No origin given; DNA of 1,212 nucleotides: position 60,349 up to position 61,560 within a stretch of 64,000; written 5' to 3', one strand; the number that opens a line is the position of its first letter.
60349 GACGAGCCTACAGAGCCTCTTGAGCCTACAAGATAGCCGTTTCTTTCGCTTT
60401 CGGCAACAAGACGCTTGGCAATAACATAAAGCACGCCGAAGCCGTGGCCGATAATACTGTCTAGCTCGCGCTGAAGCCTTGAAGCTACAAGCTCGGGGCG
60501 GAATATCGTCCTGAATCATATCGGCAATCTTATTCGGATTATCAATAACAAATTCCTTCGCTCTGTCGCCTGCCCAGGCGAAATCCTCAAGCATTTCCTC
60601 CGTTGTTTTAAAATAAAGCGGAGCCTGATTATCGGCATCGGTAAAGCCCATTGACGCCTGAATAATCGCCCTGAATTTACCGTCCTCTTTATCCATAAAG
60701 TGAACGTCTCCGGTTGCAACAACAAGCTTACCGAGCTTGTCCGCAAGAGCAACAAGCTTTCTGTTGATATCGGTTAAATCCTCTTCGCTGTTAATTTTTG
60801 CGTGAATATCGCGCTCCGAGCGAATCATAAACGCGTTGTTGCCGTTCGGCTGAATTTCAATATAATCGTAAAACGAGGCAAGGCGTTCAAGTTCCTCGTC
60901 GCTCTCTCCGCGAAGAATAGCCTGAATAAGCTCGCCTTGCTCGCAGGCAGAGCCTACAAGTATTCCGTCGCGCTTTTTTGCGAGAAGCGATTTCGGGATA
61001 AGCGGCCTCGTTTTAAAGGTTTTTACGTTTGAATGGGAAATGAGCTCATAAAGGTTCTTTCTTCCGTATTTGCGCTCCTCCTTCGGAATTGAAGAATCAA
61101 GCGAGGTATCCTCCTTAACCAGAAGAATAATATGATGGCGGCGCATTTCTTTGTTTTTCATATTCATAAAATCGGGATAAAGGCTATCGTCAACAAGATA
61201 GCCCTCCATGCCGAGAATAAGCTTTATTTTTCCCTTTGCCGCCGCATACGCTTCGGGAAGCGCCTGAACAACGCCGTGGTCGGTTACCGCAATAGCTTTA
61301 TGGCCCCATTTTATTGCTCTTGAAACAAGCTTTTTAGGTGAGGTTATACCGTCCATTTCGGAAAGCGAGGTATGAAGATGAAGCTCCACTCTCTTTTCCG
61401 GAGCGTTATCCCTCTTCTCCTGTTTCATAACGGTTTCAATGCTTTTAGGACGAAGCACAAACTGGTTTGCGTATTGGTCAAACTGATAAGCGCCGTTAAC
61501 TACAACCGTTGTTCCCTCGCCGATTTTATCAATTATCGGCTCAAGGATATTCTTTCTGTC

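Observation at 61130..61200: PolC without its proofreading exonuclease insert: the PHP domain is uninterrupted and keeps all nine canonical metal ligands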

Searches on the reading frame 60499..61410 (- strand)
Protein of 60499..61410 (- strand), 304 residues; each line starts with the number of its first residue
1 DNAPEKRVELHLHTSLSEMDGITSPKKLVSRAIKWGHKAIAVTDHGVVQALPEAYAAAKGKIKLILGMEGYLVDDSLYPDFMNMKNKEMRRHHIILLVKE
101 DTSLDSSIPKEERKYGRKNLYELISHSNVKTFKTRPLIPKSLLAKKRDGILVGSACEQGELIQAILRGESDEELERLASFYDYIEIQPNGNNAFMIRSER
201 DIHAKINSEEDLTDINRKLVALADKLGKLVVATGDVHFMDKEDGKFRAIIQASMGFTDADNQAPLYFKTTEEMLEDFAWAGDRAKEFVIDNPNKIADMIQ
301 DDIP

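Call 11: find_homologous_proteins(query=window:60520-61410:-, max_evalue=1e-10)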
Query window:60520-61410:- (297 aa): 737 proteins with E <= 1e-10 among 1787 candidates; the best 120 are listed.
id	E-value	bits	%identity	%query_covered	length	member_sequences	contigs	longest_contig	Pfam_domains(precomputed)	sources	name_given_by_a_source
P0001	5.5e-154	530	77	100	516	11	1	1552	PF02811.27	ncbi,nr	ncbi:MAG: PHP domain-containing protein, partial [Eubacterium sp.]|nr:PHP domain-containing protein 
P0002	1.3e-148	512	79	100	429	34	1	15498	PF02811.27,PF07733.19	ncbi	ncbi:MAG: PHP domain-containing protein [Eubacterium sp.]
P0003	2.0e-124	433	66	95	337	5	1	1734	PF02811.27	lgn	-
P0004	1.8e-123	430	68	100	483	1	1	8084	PF02811.27,PF07733.19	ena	-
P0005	1.9e-90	321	81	61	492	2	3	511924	PF02811.27,PF01336.32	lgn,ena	-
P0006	3.3e-89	317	56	100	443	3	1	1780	PF02811.27,PF07733.19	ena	-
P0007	5.6e-87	310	69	69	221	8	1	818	PF02811.27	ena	-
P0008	7.7e-87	309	66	77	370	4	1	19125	PF02811.27,PF07733.19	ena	-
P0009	2.4e-85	304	52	100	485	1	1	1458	PF02811.27,PF01336.32,PF07733.19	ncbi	ncbi:MAG: PHP domain-containing protein, partial [Oscillospiraceae bacterium]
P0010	8.7e-82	293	58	60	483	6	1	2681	PF00929.32,PF02811.27,PF16473.12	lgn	-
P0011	1.7e-79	285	48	100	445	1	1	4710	PF02811.27,PF07733.19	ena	-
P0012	1.1e-78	283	52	92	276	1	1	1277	PF02811.27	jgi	-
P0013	4.8e-78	281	50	100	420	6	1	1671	PF02811.27,PF07733.19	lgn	-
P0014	5.0e-78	280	50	100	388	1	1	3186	PF02811.27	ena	-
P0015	5.6e-78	280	50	100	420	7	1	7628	PF02811.27,PF07733.19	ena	-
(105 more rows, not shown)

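Call 19: search_solved_structures(query=window:60520-61410:-, show_alignments=2, max_evalue=0.00001)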
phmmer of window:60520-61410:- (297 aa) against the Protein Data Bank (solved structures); distinct sequences matched with E-value up to 0.00001: 13.
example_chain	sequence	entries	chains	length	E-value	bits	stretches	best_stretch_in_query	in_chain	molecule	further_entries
3f2b_A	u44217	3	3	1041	6.9e-61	209.4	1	3-296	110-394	DNA-directed DNA polymerase III alpha chain | GEOBACILLUS KAUSTOPHILUS DNA POLC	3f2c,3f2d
9qpc_A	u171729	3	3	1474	9.7e-58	199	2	114-297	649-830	DNA polymerase III PolC-type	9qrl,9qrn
4jom_A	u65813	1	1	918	2e-11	47.1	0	116-278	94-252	DNA polymerase III subunit alpha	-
5lew_A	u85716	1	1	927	4.3e-11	46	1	8-217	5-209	DNA polymerase III subunit alpha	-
7pu7_A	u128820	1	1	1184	4.6e-11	45.9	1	6-217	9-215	DNA polymerase III subunit alpha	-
2hpi_A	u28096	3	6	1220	7.3e-10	42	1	7-273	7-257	DNA polymerase III alpha subunit | DNA polymerase III subunit alpha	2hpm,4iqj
4gx8_A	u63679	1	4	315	7.6e-09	38.6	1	6-278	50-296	DNA polymerase III subunit epsilon,DNA polymerase III subunit alpha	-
4gx9_A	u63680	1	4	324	8.5e-09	38.5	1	6-278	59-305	DNA polymerase III subunit epsilon,DNA polymerase III subunit alpha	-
3e0d_A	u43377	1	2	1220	1.8e-08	37.4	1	8-273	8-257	DNA polymerase III subunit alpha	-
2hnh_A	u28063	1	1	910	5.8e-08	35.8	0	116-278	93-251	DNA polymerase III alpha subunit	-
2hqa_A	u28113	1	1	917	5.9e-08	35.7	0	116-278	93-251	DNA polymerase III alpha subunit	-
5m1s_A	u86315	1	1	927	6.1e-08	35.7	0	116-278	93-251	DNA polymerase III subunit alpha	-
5fku_A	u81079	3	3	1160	1.1e-07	34.8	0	7-278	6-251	DNA POLYMERASE III SUBUNIT ALPHA | DNA POLYMERASE III ALPHA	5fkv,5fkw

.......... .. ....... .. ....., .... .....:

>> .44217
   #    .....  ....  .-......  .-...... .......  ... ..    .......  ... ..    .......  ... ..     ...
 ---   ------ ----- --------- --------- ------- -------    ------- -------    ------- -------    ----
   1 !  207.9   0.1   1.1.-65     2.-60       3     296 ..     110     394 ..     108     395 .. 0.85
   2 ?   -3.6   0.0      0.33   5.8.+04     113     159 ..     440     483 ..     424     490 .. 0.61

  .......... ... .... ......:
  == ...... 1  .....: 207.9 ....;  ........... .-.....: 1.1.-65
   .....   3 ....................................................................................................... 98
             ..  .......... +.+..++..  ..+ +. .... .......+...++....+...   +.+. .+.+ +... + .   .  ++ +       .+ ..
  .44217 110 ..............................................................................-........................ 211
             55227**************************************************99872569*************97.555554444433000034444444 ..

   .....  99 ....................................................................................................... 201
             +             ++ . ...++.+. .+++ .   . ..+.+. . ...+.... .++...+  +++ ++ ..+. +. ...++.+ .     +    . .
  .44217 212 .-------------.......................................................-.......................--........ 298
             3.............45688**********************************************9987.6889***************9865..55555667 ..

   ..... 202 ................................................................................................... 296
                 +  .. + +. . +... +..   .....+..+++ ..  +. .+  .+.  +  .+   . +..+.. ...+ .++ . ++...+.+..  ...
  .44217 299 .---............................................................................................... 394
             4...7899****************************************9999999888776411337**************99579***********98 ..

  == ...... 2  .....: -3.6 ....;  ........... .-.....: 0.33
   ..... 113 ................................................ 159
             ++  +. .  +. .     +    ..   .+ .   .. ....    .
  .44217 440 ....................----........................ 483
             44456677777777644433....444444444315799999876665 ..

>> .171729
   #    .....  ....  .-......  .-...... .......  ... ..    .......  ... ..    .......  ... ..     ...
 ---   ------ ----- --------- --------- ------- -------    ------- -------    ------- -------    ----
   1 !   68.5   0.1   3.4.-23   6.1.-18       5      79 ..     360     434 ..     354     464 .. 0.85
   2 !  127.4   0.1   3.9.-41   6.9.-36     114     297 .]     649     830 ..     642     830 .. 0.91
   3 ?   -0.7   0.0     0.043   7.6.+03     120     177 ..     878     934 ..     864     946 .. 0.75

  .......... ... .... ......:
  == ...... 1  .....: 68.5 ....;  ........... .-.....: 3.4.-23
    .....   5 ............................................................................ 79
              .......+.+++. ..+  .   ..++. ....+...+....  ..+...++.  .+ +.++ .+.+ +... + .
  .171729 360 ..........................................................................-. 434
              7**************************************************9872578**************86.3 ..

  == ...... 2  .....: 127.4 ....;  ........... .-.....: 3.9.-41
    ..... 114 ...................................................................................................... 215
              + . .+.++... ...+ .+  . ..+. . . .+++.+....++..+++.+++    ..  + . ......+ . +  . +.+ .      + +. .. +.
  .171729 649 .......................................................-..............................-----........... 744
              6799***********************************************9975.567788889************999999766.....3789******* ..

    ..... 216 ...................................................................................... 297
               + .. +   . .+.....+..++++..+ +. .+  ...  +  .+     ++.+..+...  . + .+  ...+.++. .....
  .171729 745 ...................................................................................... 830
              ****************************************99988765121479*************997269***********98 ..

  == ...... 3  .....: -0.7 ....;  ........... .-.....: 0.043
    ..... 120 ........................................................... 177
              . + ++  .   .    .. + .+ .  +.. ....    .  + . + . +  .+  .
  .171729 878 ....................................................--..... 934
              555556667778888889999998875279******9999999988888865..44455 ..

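Call 29: find_related_loci(query=window:60499-61410:-, collection=genome_contigs, flank=6000)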
Query window:60499-61410:- (304 aa) in genome_contigs; peptide patterns used: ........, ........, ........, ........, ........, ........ (x = any residue, [..] = any of these).
599 stretches matched a pattern (row limit reached: there are more); 575 encode a relative of the query (tblastn E <= 1e-3); the best 80 are kept; 80 distinct loci.
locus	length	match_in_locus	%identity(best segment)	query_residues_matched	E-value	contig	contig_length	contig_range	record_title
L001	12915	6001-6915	86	1-304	3e-179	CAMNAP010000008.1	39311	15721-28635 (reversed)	MAG: uncultured Clostridia bacterium isolate SRR873596_bin.3_metaWRAP_v1.3_MAG genome assembly, contig: NODE.2039_length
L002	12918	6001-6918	83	1-304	2e-176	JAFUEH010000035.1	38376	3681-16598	MAG: Eubacterium sp. isolate RGIG4416 Roe_deer_Omasum-2__c220191, whole genome shotgun sequence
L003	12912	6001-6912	83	1-304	3e-175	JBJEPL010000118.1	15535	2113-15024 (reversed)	MAG: Eubacterium sp. isolate EHIM01_bin.008 NODE_355_length_15535_cov_8.169832, whole genome shotgun sequence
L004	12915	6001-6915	81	1-304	2e-172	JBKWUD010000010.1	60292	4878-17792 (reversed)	MAG: Eubacterium sp. isolate C014_24 NODE_733_length_60292_cov_9.083736, whole genome shotgun sequence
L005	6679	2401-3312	81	1-304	4e-173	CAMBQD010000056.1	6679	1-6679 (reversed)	MAG: uncultured Clostridia bacterium isolate SRR17382104_bin.39_metaWRAP_v1.3_MAG genome assembly, contig: ERZ10544615.7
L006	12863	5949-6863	81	1-304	1e-171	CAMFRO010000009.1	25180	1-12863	MAG: uncultured Clostridia bacterium isolate SRR15725435_bin.19_metaWRAP_v1.3_MAG genome assembly, contig: ERZ10622438.1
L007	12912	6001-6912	82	1-304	6e-172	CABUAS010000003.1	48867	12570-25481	MAG TPA_asm: uncultured Ruminococcaceae bacterium isolate MGYG-HGUT-03842 genome assembly, contig: GUT_GENOME245705_3, w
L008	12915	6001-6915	82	1-304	1e-171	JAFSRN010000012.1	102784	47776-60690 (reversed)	MAG: Eubacterium sp. isolate RGIG3408 Goat_Reticulum.Co__c1195803, whole genome shotgun sequence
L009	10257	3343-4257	81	1-304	2e-171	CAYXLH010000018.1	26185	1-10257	MAG TPA_asm: uncultured Bacteroides sp. isolate SRP287540_co2_403 genome assembly, contig: NODE_1920_length_26185_cov_6.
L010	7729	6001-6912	81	1-304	3e-171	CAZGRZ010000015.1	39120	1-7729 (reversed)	MAG TPA_asm: uncultured Bacteroides sp. isolate SRP222994_co1_576 genome assembly, contig: NODE_1799_length_39120_cov_12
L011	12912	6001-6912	81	1-304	7e-171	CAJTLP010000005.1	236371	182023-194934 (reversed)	MAG TPA_asm: uncultured Eubacterium sp. isolate MGBC100127 genome assembly, contig: MGBC100127.5, whole genome shotgun s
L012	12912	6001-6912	81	1-304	9e-171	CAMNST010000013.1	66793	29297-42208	MAG: uncultured Clostridia bacterium isolate SRR19792994_bin.25_metawrap_v1.3_MAG genome assembly, contig: ERZ12290372_7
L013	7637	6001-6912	81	1-304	1e-170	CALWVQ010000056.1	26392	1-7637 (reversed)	MAG: uncultured Eubacterium sp. isolate E27__bin339 genome assembly, contig: E27__k127_1223547, whole genome shotgun seq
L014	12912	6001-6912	80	1-304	2e-170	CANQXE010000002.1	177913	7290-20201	MAG: uncultured Clostridia bacterium isolate Lapin-020__bin106 genome assembly, contig: Lapin-020__NODE_28_length_177913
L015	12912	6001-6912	80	1-304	2e-170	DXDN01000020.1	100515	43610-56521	MAG TPA_asm: Candidatus Eubacterium faecigallinarum isolate 8396 ChiHile14__C160534_L100515_SAMN08010009, whole genome s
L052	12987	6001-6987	69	1-304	2e-148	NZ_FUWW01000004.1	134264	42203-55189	Eubacterium coprostanoligenes strain ATCC 51222, whole genome shotgun sequence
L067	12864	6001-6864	58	1-304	5e-107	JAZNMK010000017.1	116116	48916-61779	MAG: Acutalibacteraceae bacterium isolate T1900044663_TS20190129.MAGScoT_cleanbin_000009 SGB_1534_k141_1674060, whole ge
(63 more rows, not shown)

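Call 44: predict_structure(alignment_id=A1)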
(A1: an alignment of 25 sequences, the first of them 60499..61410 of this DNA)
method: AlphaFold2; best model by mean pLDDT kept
length: 304 residues; sequences in the alignment: 25
mean_pLDDT: 93.0   pTM: 0.90
mean pLDDT of the five models: 93.0, 91.9, 91.3, 90.9, 90.1
residues with pLDDT >= 90: 240; 70-90: 60; 50-70: 4; < 50: 0
segments of 3 or more residues with pLDDT < 50: none
pLDDT, mean of each block of 10 residues (from residue 1): 95 84 89 97 81 89 94 96 94 96 92 94 95 94 97 96 97 98 97 92 96 98 98 90 83 82 89 98 98 97 80
secondary structure, 60 per line:
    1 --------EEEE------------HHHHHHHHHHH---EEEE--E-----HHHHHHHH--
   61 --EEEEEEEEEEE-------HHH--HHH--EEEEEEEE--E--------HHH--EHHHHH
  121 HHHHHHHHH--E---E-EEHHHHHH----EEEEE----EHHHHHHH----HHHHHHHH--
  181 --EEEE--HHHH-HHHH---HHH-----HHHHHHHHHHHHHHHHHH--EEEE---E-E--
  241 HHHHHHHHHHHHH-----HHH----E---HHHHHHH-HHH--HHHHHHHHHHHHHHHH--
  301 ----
elements in order: E9-12 H25-35 E39-42 H51-58 E63-73 E91-98 H116-129 H140-145 E150-154 H160-166 H171-178 E183-186 H189-192 H194-197 H209-226 E229-232 H241-253 H270-276 H283-298

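Call 47: fold_search(model_id=the predicted structure, library=pdb)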
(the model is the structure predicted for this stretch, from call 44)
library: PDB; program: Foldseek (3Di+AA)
matches with E <= 10: 1199; with E <= 0.001: 35
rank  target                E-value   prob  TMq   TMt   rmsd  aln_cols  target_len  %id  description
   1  3f2b_A                2.1e-26  1.00  0.79  0.25   2.7       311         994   41  DNA Polymerase PolC from Geobacillus kaustophilus complex with DNA, dGTP, Mg and Zn (released 2009-01-20)
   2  3f2c_A                1.0e-25  1.00  0.79  0.25   2.9       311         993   41  DNA Polymerase PolC from Geobacillus kaustophilus complex with DNA, dGTP and Mn (released 2009-01-20)
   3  9qrl_A                1.5e-24  1.00  0.87  0.25   5.3       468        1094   27  DNA polymerase with inhibitor #2 (released 2025-09-24)
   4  9qpc_A                8.5e-24  1.00  0.87  0.22   5.7       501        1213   26  DNA polymerase with inhibitor (released 2025-09-24)
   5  9qrn_A                4.6e-23  1.00  0.85  0.24   3.8       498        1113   26  DNA polymerase without DNA or inhibitor (released 2025-09-24)
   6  4jom                  4.5e-17  1.00  0.71  0.25   3.6       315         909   26  Structure of E. coli Pol III 3mPHP mutant (released 2013-05-29)
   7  7pu7_A                9.6e-17  1.00  0.71  0.22   5.3       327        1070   20  DNA polymerase from M. tuberculosis (released 2022-02-23)
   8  2hqa                  1.6e-16  1.00  0.74  0.26   2.9       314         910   24  Crystal structure of the catalytic alpha subunit of E. Coli replicative DNA polymerase III (released 2006-09-19)
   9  3e0d_A                2.2e-16  1.00  0.75  0.21   3.6       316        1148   26  Insights into the Replisome from the Crystral Structure of the Ternary Complex of the Eubacterial DNA Polymerase III a (released 2008-09-23)
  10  4iqj_C                2.4e-16  1.00  0.73  0.20   4.1       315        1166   26  Structure of PolIIIalpha-Tauc-DNA complex suggests an atomic model of the replisome (released 2013-03-13)
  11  2hpi                  2.6e-16  1.00  0.75  0.21   3.7       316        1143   26  Eubacterial and Eukaryotic Replicative DNA Polymerases are not Homologous: X-ray Structure of DNA Polymerase III (released 2006-09-19)
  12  5fkw_A                3.3e-16  1.00  0.73  0.25   3.6       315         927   24  cryo-EM structure of the E. coli replicative DNA polymerase complex bound to DNA (DNA polymerase III alpha, beta, epsi (released 2015-11-25)
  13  4gx8_B                8.5e-16  1.00  0.71  0.69   3.8       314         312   24  Crystal structure of a DNA polymerase III alpha-epsilon chimera (released 2013-04-03)
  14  2hnh                  1.0e-15  1.00  0.72  0.26   3.6       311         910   25  Crystal structure of the catalytic alpha subunit of E. coli replicative DNA polymerase III (released 2006-09-19)
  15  4iqj_D                1.9e-15  1.00  0.70  0.20   4.0       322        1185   24  Structure of PolIIIalpha-Tauc-DNA complex suggests an atomic model of the replisome (released 2013-03-13)
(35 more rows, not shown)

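Call 59: search_protein_families(library=pfam, proteins=[L001:5032-8859:+, L052:5020-8994:+, L067:5035-8769:+], max_evalue=0.1)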
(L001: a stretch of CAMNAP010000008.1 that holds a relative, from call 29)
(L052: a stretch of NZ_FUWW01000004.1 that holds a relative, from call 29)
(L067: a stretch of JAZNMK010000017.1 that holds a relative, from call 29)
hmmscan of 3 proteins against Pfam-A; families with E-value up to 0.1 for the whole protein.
L001:5032-8859:+ (1276 aa): 8 families
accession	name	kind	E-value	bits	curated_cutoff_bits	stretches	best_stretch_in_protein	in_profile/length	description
PF07733.18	DNA_pol3_alpha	-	9.4e-53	179.9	23.9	2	645-835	2-152/260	Bacterial DNA polymerase III alpha NTPase domain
PF02811.25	PHP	-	1.3e-27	97.6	26.4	1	332-505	1-148/164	PHP domain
PF17657.6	DNA_pol3_finger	-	1.9e-15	57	22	1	930-1044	17-129/166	Bacterial DNA polymerase III alpha subunit finger domain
PF14579.12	HHH_6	-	7.4e-10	39.3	25.6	1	1186-1271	1-87/90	Helix-hairpin-helix motif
PF11490.13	DNA_pol3_a_NII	-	0.00042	20.6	26.3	1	93-192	2-100/117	DNA polymerase III polC-type N-terminus II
PF01336.31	tRNA_anti-codon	-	0.0014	18.9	27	1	236-316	2-74/75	OB-fold nucleic acid binding domain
PF14480.11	DNA_pol3_a_NI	-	0.0032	17.8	22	1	24-84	13-72/72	DNA polymerase III polC-type N-terminus I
PF14149.11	YhfH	-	0.011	16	27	1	752-765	11-24/37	YhfH-like protein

L052:5020-8994:+ (1325 aa): 7 families
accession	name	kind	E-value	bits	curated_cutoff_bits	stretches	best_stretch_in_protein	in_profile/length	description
PF07733.18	DNA_pol3_alpha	-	8.9e-53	180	23.9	1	673-966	2-260/260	Bacterial DNA polymerase III alpha NTPase domain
PF02811.25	PHP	-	1.2e-26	94.5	26.4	1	336-520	1-148/164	PHP domain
PF17657.6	DNA_pol3_finger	-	2.2e-16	60.1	22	1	979-1084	17-117/166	Bacterial DNA polymerase III alpha subunit finger domain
PF14579.12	HHH_6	-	1.2e-11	45.1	25.6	1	1235-1317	1-84/90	Helix-hairpin-helix motif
PF17191.10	RecG_wedge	-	0.0071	16.4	23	1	227-315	42-123/162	RecG wedge domain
PF14480.11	DNA_pol3_a_NI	-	0.0077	16.6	22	1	35-87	21-72/72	DNA polymerase III polC-type N-terminus I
PF11490.13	DNA_pol3_a_NII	-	0.036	14.4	26.3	0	102-197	8-108/117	DNA polymerase III polC-type N-terminus II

L067:5035-8769:+ (1245 aa): 7 families
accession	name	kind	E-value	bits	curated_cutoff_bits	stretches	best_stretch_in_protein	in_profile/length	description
PF07733.18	DNA_pol3_alpha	-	2e-54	185.4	23.9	2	626-817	2-153/260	Bacterial DNA polymerase III alpha NTPase domain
PF02811.25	PHP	-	8.7e-37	127.4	26.4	1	331-486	1-146/164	PHP domain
PF17657.6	DNA_pol3_finger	-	1e-19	70.9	22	1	911-1039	20-151/166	Bacterial DNA polymerase III alpha subunit finger domain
PF14579.12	HHH_6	-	5.1e-14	52.7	25.6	1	1153-1235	1-84/90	Helix-hairpin-helix motif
PF01336.31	tRNA_anti-codon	-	0.00023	21.5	27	1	247-303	11-63/75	OB-fold nucleic acid binding domain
PF11490.13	DNA_pol3_a_NII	-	0.0016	18.7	26.3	1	98-191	6-103/117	DNA polymerase III polC-type N-terminus II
PF13742.12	tRNA_anti_2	-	0.09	13.5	27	0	232-299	20-80/95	OB-fold nucleic acid binding domain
